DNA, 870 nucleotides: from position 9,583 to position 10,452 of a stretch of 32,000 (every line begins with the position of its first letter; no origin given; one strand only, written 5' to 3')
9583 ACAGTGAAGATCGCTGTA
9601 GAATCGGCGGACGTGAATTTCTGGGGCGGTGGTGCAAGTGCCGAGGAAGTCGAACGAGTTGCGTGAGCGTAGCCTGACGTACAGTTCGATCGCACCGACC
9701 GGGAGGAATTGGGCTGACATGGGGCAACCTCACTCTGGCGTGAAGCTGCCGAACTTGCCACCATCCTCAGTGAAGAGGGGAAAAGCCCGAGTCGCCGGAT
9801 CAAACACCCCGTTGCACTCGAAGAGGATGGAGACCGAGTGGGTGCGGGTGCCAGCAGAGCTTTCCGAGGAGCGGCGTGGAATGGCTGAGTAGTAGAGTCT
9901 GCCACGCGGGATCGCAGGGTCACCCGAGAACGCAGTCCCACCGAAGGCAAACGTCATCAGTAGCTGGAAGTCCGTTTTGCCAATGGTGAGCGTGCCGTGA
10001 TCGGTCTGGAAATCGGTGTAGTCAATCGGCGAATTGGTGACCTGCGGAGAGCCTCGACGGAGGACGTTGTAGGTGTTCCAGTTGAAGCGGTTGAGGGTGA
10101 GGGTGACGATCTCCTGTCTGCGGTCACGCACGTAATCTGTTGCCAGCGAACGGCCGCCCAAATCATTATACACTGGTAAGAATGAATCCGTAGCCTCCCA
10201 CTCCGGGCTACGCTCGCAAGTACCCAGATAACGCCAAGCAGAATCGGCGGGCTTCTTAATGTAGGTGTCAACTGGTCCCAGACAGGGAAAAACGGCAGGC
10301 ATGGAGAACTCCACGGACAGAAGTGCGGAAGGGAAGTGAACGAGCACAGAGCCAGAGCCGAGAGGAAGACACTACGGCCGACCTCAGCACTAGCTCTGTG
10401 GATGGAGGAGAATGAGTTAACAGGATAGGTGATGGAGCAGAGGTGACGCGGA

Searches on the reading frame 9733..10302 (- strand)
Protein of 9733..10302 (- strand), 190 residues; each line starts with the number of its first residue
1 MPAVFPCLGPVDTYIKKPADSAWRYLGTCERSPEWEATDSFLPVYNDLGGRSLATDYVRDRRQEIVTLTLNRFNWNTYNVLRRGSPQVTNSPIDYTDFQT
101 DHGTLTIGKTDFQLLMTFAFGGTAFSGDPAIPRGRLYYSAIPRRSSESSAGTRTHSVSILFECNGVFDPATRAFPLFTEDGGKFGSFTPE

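Call 7: search_protein_families(library=pfam, max_evalue=1, proteins=[window:9733-10302:-])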
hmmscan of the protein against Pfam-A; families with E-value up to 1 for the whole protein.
seq(190 aa): 0 families

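Call 8: search_protein_families(library=phrogs, max_evalue=1, proteins=[window:9733-10302:-])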
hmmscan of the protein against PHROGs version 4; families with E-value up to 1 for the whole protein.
seq(190 aa): 1 family
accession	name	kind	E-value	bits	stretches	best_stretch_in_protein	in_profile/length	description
phrog_29752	-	unknown function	0.32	11.7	1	134-182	94-141/195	-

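Call 12: find_homologous_proteins(query=window:9733-10302:-, max_evalue=0.01)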
Query seq(190 aa) (190 aa): 2 proteins with E <= 0.01 among 101 candidates.
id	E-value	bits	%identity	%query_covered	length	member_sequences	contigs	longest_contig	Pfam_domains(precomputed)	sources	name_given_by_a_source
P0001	3.4e-127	440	100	100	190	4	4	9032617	-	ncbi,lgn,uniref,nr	ncbi:hypothetical protein GobsT_40980 [Gemmata obscuriglobus]|uniref:hypothetical protein n=1 Tax=Ge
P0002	9.1e-47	178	50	99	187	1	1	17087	-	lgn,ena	-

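Call 13: find_encoding_contigs(protein=P0002, flank=10000, max_places=6)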
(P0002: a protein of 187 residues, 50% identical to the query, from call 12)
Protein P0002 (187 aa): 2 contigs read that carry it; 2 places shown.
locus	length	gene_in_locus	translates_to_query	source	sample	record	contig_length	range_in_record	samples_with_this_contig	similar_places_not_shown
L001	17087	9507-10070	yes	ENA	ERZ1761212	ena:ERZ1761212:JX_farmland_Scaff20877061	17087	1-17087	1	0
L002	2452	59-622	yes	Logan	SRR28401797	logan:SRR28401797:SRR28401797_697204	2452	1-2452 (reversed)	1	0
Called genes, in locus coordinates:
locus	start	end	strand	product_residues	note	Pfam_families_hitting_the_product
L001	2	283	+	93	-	?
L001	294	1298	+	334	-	PF13524:Glyco_trans_1_2 (weak)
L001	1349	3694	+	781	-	-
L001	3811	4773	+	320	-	-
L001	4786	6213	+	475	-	-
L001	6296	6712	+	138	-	-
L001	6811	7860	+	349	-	-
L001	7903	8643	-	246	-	-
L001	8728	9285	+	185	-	PF07030:Phage_Mu_Gp36 (weak)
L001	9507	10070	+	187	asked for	-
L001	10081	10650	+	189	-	-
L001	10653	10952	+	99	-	-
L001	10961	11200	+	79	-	-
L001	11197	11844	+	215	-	-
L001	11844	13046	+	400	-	-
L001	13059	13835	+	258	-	-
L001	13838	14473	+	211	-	-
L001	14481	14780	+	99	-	-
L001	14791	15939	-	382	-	PF13384:HTH_23 (faint), PF01527:HTH_Tnp_1 (faint), PF14528:LAGLIDADG_3 (faint)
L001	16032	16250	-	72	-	-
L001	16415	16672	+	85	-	-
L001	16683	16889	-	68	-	-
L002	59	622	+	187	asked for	-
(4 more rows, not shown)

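Call 18: find_related_loci(query=A1, collection=genome_contigs, flank=10000)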
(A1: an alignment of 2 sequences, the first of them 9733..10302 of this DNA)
Query A1 (190 aa) in genome_contigs; peptide patterns used: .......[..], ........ (x = any residue, [..] = any of these).
29 stretches matched a pattern; 1 encode a relative of the query (tblastn E <= 1e-3); 1 distinct loci.
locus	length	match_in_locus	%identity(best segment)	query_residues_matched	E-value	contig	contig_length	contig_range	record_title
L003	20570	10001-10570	99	1-190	2e-129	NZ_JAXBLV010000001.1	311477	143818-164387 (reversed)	Gemmata algarum strain JC673 JC673_contig_1, whole genome shotgun sequence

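Call 19: find_related_loci(query=A1, collection=viral_contigs, flank=10000)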
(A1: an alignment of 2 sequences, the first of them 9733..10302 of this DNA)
Query A1 (190 aa) in viral_contigs; peptide patterns used: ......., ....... (x = any residue, [..] = any of these).
76 stretches matched a pattern, but none encodes a relative of the query by tblastn (E <= 1e-3).
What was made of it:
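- Tried and rejected: IMG/VR scan with the tube alignment: no relative found (call 19).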

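Call 45: search_protein_families(library=pfam, max_evalue=0.1, proteins=[L001:8728-9285:+, L001:1349-3694:+, L001:7903-8643:-])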
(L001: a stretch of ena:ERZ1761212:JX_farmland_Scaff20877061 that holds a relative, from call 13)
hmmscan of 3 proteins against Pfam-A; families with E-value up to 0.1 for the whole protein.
L001:8728-9285:+ (185 aa): 1 family
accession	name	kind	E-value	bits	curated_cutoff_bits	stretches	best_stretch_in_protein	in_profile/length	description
PF07030.17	Phage_Mu_Gp36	-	2e-05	25.2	24.7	1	5-136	3-116/124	Bacteriophage Mu, Gp36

L001:1349-3694:+ (781 aa): 1 family
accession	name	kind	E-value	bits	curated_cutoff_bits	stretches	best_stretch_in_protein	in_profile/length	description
PF13429.12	TPR_15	-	0.011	15.6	26.2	0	223-245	252-274/280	Tetratricopeptide repeat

L001:7903-8643:- (246 aa): 0 families

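Call 46: search_protein_families(library=phrogs, max_evalue=0.1, proteins=[L001:8728-9285:+, L001:1349-3694:+, L001:7903-8643:-])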
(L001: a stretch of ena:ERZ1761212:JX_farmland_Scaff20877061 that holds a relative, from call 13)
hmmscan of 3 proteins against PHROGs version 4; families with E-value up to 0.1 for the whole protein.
L001:8728-9285:+ (185 aa): 1 family
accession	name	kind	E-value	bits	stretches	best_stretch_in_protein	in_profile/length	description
phrog_195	-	connector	2.7e-07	31.1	1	1-135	163-280/386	head-tail adaptor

L001:1349-3694:+ (781 aa): 2 families
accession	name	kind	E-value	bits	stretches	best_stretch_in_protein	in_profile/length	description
phrog_18306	-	unknown function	0.00014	22.7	0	579-618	5-44/242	-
phrog_2423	-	unknown function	0.00021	22.2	1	537-574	7-44/52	-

L001:7903-8643:- (246 aa): 6 families
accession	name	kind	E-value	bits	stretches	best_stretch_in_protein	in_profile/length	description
phrog_374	-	DNA, RNA and nucleotide metabolism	2.7e-38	133.2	1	1-206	191-375/617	HNH endonuclease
phrog_3377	-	DNA, RNA and nucleotide metabolism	5.3e-29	102.5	1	84-239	9-144/196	HNH endonuclease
phrog_8790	-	DNA, RNA and nucleotide metabolism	1.4e-16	62.2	1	83-191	19-108/241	restriction endonuclease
phrog_2081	-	DNA, RNA and nucleotide metabolism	3.9e-11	43.8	1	73-187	89-196/433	HNH endonuclease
phrog_953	-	DNA, RNA and nucleotide metabolism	2e-06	28.4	1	83-148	218-281/420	HNH endonuclease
phrog_4578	-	DNA, RNA and nucleotide metabolism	0.041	14.8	0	129-152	15-38/130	HNH endonuclease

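Call 50: search_solved_structures(query=A5, max_evalue=10)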
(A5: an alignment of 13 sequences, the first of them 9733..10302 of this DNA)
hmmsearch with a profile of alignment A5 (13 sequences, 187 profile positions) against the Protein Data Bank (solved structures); distinct sequences matched with E-value up to 10: 1.
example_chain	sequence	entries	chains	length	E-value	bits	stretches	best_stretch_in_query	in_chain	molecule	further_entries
21ju_A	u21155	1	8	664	1.7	11.4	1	10-34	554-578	alcohol oxidase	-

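Call 66: search_dna_similar(query=window:9733-10302:-, collection=phages, mode=protein, max_evalue=1, max_rows=10)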
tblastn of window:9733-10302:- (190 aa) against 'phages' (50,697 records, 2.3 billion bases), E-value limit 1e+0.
No match.

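Call 73: predict_structure(alignment_id=A9)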
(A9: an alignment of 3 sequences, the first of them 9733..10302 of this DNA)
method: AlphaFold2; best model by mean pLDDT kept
length: 190 residues; sequences in the alignment: 3
mean_pLDDT: 41.0   pTM: 0.42
mean pLDDT of the five models: 41.0, 40.3, 40.2, 30.4, 29.7
residues with pLDDT >= 90: 0; 70-90: 0; 50-70: 50; < 50: 140
segments of 3 or more residues with pLDDT < 50: 1-9, 38-44, 46-52, 55-64, 82-112, 117-190
pLDDT, mean of each block of 10 residues (from residue 1): 36 58 59 52 47 47 50 52 41 31 34 48 34 27 31 34 32 33 33
secondary structure, 60 per line:
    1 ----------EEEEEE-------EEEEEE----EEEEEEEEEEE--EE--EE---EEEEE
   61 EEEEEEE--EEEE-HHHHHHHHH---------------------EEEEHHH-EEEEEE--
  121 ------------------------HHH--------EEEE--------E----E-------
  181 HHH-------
elements in order: E11-16 E24-29 E34-44 E56-67 E70-73 H75-83 E105-108 E113-118 E156-159
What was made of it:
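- On Lambda-type G/GT tail assembly chaperone arrangement: They are predicted to be beta-rich with one helix (call 73).
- Tried and rejected: The permitted 3-sequence alignment gave pLDDT 41 (call 73).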

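Call 75: search_protein_families(library=phrogs, alignment_id=A5, max_evalue=5)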
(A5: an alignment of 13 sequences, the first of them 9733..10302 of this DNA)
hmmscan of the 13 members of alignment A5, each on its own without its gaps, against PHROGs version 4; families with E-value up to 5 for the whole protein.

A. member 1, window:9733-10302:- (190 aa): 1 family
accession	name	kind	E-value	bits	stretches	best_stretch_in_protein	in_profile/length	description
phrog_29752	-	unknown function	0.32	11.7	1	134-182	94-141/195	-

B. families by the number of members that match (of 13 scanned): 3 families
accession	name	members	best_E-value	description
phrog_23259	-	1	0.19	-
phrog_29752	-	1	0.32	-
phrog_268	-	1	0.35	-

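Call 76: search_protein_families(library=pfam, alignment_id=A5, max_evalue=5)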
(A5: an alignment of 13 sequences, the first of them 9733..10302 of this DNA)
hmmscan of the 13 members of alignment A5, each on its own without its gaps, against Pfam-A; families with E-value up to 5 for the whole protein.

A. member 1, window:9733-10302:- (190 aa): 0 families

B. families by the number of members that match (of 13 scanned): 2 families
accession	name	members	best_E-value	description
PF23060.1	CUB_M02D8_5_1st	1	0.038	M02D8_5-like, first CUB domain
PF02442.22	L1R_F9L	1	0.3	Lipid membrane protein of large eukaryotic DNA viruses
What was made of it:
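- On Lambda-type G/GT tail assembly chaperone arrangement: There is no Pfam, PHROG or PDB sequence hit (calls 50, 75, 76).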

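Call 80: search_solved_structures(query=A12, max_evalue=10)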
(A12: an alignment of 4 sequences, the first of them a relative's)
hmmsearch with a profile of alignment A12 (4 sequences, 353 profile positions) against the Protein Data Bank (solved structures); distinct sequences matched with E-value up to 10: 2.
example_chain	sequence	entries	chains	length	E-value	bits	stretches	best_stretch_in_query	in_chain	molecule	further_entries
7e72_E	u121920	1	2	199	0.39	13.4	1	198-260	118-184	Angiopoietin-1 receptor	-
5mya_A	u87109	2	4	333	0.9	12.2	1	198-260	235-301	Angiopoietin-1 receptor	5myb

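Call 81: search_solved_structures(query=A11, max_evalue=10)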
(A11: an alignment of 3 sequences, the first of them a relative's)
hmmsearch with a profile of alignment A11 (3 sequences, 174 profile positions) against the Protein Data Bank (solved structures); distinct sequences matched with E-value up to 10: 4.
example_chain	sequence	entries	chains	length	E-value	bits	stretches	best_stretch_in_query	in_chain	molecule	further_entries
3he1_A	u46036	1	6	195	0.075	16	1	33-74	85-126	Major exported Hcp3 protein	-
2cf2_B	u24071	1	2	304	0.27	14.2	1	21-113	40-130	FATTY ACID SYNTHASE, MAT DOMAIN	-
2cdh_4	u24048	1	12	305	0.27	14.2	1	21-113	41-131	MALONYL/PALMITOYL TRANSFERASE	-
1yxb_A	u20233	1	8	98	0.31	14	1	24-93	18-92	Phosphoribosyl-ATP pyrophosphatase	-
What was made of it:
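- Tried and rejected: PDB profile searches on the candidate capsid and adaptor families also found nothing (calls 80, 81).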

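Call 82: search_protein_families(library=phrogs, max_evalue=0.1, proteins=[L001:6811-7857:+, L001:4786-6210:+, L001:3811-4770:+, L001:6296-6709:+, L003:4922-8083:+, L003:8083-9144:+])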
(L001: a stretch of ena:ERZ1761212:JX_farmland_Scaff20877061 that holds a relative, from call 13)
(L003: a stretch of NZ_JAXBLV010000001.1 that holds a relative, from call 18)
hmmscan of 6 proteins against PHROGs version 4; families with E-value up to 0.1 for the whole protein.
L001:6811-7857:+ (349 aa): 0 families

L001:4786-6210:+ (475 aa): 0 families

L001:3811-4770:+ (320 aa): 4 families
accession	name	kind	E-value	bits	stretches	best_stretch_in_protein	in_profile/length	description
phrog_2255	-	DNA, RNA and nucleotide metabolism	3.2e-10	40.8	1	88-292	11-165/211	HNH endonuclease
phrog_28444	-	unknown function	0.00018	22.9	1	182-210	38-65/67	-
phrog_4581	-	head and packaging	0.012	16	1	76-122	98-144/395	terminase small subunit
phrog_24410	-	unknown function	0.08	13.7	1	64-83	6-25/67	-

L001:6296-6709:+ (138 aa): 2 families
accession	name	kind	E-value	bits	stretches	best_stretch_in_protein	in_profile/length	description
phrog_673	-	head and packaging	2.3e-13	51.7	1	11-132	27-131/260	head scaffolding protein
phrog_8960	-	head and packaging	0.079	13.8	1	34-126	45-137/140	head scaffolding protein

L003:4922-8083:+ (1054 aa): 19 families
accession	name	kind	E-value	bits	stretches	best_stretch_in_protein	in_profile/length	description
phrog_6320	-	tail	2.8e-26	93.5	2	432-562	81-206/745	tail fiber protein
phrog_5073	-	tail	1.1e-23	85.1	2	387-493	257-360/519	tail fiber protein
phrog_8745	-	tail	6.9e-18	64.4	2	266-462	1318-1465/1803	tail fiber protein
phrog_1806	-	tail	1e-12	48.9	2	452-563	112-222/276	collagen like minor tail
phrog_26246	-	tail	2.4e-12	47.7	2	466-562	110-206/329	tail protein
phrog_18350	-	tail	8.9e-12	46.2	3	434-526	105-197/253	tail fiber protein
phrog_819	-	tail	2.4e-11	43.5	2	394-494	470-569/1024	tail protein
phrog_33406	-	tail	3.9e-07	29.8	2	466-550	194-275/651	tail fiber protein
phrog_26346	-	unknown function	9.2e-07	28.9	2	478-562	193-271/659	-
phrog_10972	-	tail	4.9e-06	27.3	2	398-461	153-223/343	tail fiber protein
phrog_32123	-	unknown function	5.2e-06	26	2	455-567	221-324/532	-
phrog_366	-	tail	8.3e-06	26.5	2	419-494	311-385/474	tail fiber protein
phrog_34916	-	tail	2.8e-05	25.2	2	509-579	32-101/124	tail fiber protein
phrog_38766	-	head and packaging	0.00018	21.2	1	428-494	82-146/478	virion structural protein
phrog_35286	-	unknown function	0.00036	20.1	0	503-562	283-341/750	-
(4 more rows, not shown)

L003:8083-9144:+ (354 aa): 0 families
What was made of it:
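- On Lambda-type G/GT tail assembly chaperone arrangement: This is met in the relatives: L001 has a scaffold (phrog_673, 2.3e-13), an adaptor (Phage_Mu_Gp36 and phrog_195) and phage HNH endonucleases (calls 45, 46, 82).
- It also has a head-tail adaptor (Pfam Phage_Mu_Gp36, 25.2 bits against a 24.7-bit cut-off; phrog_195, 2.7e-7) directly upstream of the tube-like genes (calls 45, 46, 82). In viral relatives the pair sits in the canonical slot after scaffold, adaptor and tube-like genes (calls 13, 45, 46, 82).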

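Call 101: fold_search(model_id=the predicted structure, library=pdb)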
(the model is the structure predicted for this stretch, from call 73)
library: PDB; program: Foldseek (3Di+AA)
matches with E <= 10: 182; with E <= 0.001: 0
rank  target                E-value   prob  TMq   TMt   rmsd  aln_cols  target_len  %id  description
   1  9jgh_C                1.5e-02  0.96  0.28  0.29  12.7       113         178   11  cryo-EM structure of the TTP polymer at the tube's end (released 2025-07-16)
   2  8ygm_A                9.3e-02  0.60  0.22  0.18  12.4        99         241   13  The cryo-EM Structure of SPR (released 2025-03-05)
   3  8xkn_B                2.5e-01  0.63  0.23  0.19   6.7        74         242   14  Cryo-EM structure of tail tube protein (released 2024-05-01)
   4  9jgh_A                3.6e-01  0.33  0.21  0.27   9.2       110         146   10  cryo-EM structure of the TTP polymer at the tube's end (released 2025-07-16)
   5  8ygo_C                3.6e-01  0.21  0.20  0.24   6.6        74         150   16  The complex by DSR2-CTD-SPR with NAD (released 2025-03-05)
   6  8zdj_S                4.2e-01  0.33  0.27  0.18  11.9       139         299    8  Cryo-EM structure of Mycobacteriophage Douge genome-packed connector (gp5, gp9, gp10, gp12 and gp13) (released 2025-06-25)
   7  8ygc_C                4.5e-01  0.16  0.16  0.19   8.0        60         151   15  The Dimer Structure of DSR2-SPR (released 2025-03-05)
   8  9lwa_C                5.7e-01  0.28  0.24  0.18  12.1       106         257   13  Bacteriophage Mycofy1 distal head-to-tail interface (C6 symmetry) (released 2025-04-16)
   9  9fkb_AM               7.6e-01  0.28  0.27  0.31   9.0       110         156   12  Tail of emppty Haloferax tailed virus 1 (released 2025-06-18)
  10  6xgr_A                9.0e-01  0.13  0.19  0.14  17.7       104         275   15  YSD1 major tail protein (released 2020-07-01)
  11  6rao_F                1.2e+00  0.20  0.26  0.31   6.8       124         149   12  Cryo-EM structure of the anti-feeding prophage (AFP) baseplate, 6-fold symmetrised (released 2019-04-17)
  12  4tw1_C                1.3e+00  0.07  0.12  0.09  16.7        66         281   12  Crystal structure of the octameric pore complex of the Staphylococcus aureus Bi-component Toxin LukGH (released 2014-11-12)
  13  9e7m_Va               1.4e+00  0.16  0.23  0.28   7.8       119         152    9  In situ cryoEM structure of bacteriophage Ur-lambda tail tip complex (released 2025-11-05)
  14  6jiw                  1.4e+00  0.02  0.11  0.09  19.3       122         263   11  Crystal structure of S. aureus CntK with C72S mutation (released 2019-10-16)
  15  7qg9_A                1.4e+00  0.11  0.21  0.10  14.3       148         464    8  Tail tip of siphophage T5 : common core proteins (released 2022-12-21)
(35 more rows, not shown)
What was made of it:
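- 9730..10302 (-): Tube-like paralog 1 (190 aa; GobsT_40980). A Foldseek search with a low-confidence model gave a hit list dominated by phage tail tube proteins (best E 0.015, call 101).
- On Lambda-type G/GT tail assembly chaperone arrangement: Foldseek top hits are mostly tail tube proteins, but the best E is 0.015 and the model has pLDDT 41 (call 101).
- The Foldseek hit list for the tube-like paralog is dominated by phage tail tube proteins (call 101). The tube identification rests on a model with pLDDT 41 (call 73) and on individually non-significant hits (call 101). The tube-like protein attracts tail tube structures in Foldseek (call 101).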
